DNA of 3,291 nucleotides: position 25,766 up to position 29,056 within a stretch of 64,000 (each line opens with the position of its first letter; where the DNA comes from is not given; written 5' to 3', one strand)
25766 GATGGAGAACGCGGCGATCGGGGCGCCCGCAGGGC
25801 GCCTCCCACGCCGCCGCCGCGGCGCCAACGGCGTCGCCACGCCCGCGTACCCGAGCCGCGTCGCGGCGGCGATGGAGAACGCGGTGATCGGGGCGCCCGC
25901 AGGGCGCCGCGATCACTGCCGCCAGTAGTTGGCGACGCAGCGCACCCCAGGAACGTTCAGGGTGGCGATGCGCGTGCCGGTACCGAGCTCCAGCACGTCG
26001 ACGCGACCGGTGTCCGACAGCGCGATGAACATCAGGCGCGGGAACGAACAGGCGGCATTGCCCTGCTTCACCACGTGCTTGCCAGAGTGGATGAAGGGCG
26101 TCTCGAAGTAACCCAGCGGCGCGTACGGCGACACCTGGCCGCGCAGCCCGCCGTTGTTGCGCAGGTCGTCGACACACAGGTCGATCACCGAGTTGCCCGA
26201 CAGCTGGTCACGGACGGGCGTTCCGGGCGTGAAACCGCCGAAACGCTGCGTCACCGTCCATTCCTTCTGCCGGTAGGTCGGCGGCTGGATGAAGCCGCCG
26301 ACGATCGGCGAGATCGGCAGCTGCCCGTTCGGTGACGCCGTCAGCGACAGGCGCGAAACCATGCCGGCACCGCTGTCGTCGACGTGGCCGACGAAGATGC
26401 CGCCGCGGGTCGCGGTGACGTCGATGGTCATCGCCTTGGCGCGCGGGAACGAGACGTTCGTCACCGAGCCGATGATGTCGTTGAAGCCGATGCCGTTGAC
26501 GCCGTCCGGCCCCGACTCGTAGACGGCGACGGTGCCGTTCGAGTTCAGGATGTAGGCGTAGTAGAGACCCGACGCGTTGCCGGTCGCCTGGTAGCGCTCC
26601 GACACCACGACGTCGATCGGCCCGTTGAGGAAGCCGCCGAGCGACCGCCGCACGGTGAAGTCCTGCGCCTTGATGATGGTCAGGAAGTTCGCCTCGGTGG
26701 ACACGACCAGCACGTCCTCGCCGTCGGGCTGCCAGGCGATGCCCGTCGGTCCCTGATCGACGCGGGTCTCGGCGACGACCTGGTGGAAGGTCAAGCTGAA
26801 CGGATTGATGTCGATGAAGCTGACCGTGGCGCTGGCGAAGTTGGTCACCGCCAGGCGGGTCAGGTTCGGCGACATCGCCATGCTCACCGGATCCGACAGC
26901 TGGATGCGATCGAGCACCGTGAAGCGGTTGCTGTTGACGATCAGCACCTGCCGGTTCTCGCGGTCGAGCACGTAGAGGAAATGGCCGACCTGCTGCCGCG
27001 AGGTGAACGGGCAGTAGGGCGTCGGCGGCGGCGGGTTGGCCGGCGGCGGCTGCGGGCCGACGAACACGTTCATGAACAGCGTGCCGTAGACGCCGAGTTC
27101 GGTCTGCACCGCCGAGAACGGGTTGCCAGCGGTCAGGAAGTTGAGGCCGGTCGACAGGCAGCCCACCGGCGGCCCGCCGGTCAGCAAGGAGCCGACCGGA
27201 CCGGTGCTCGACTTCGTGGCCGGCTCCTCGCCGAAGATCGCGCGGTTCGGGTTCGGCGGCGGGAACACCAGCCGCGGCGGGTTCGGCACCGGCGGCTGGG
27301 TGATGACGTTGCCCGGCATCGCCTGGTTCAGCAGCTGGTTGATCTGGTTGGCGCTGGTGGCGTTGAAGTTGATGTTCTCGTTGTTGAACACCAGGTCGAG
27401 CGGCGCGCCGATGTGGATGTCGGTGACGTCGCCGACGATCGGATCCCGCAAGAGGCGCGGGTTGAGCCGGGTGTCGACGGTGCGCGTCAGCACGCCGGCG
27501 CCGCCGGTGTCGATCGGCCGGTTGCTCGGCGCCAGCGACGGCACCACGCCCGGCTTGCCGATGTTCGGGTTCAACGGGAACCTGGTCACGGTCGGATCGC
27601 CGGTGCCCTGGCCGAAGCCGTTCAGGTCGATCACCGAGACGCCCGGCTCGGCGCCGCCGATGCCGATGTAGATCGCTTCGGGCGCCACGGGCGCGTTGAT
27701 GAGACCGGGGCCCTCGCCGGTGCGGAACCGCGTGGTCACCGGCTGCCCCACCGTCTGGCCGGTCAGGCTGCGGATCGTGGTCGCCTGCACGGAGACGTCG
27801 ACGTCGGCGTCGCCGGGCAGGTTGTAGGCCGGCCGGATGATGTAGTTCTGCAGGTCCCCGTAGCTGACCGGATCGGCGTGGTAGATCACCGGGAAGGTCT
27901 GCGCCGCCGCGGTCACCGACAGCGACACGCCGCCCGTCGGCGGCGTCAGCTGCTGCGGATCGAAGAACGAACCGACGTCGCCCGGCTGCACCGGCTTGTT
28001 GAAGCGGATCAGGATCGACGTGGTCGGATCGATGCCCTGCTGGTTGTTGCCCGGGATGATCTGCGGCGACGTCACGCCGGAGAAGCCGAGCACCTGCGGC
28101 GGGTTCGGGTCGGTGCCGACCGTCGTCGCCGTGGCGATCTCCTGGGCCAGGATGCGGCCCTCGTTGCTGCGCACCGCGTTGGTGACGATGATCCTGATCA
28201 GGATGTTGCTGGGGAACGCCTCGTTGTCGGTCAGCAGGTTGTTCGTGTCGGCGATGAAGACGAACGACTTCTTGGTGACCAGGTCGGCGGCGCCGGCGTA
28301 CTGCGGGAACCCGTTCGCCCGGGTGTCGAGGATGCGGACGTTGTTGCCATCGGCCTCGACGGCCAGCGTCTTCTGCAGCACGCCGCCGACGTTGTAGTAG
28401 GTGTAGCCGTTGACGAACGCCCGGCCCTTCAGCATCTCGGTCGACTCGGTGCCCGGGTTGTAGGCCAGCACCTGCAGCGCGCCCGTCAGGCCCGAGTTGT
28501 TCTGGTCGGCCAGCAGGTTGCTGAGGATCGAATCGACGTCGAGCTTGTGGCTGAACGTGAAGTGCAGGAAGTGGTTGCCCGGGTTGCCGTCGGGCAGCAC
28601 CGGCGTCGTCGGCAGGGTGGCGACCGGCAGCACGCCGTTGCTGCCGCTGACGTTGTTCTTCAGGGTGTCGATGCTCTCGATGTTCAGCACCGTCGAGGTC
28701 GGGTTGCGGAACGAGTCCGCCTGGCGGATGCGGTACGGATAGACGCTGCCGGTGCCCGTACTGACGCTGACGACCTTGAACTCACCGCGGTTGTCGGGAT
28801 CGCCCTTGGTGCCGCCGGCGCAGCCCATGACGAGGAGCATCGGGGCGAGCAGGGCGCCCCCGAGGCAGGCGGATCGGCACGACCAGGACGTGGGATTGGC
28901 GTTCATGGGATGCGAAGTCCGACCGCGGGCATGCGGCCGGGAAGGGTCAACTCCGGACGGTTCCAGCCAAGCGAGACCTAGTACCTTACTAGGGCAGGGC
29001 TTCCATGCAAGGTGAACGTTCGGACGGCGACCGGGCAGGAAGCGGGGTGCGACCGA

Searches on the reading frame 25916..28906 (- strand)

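Call 29: search_protein_families(library=pfam, proteins=[window:25916-28906:-], max_evalue=0.01)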
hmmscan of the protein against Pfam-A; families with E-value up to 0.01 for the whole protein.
window:25916-28906:- (997 aa): 2 families
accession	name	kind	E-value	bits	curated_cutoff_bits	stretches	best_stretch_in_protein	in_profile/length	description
PF13205.12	Big_5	-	2.1e-05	25.6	23.6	1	283-396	10-105/105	Bacterial Ig-like domain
PF25174.1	Beta-prop_THOC3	-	0.0082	15.6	305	0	672-757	90-168/272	THOC3 beta-propeller domain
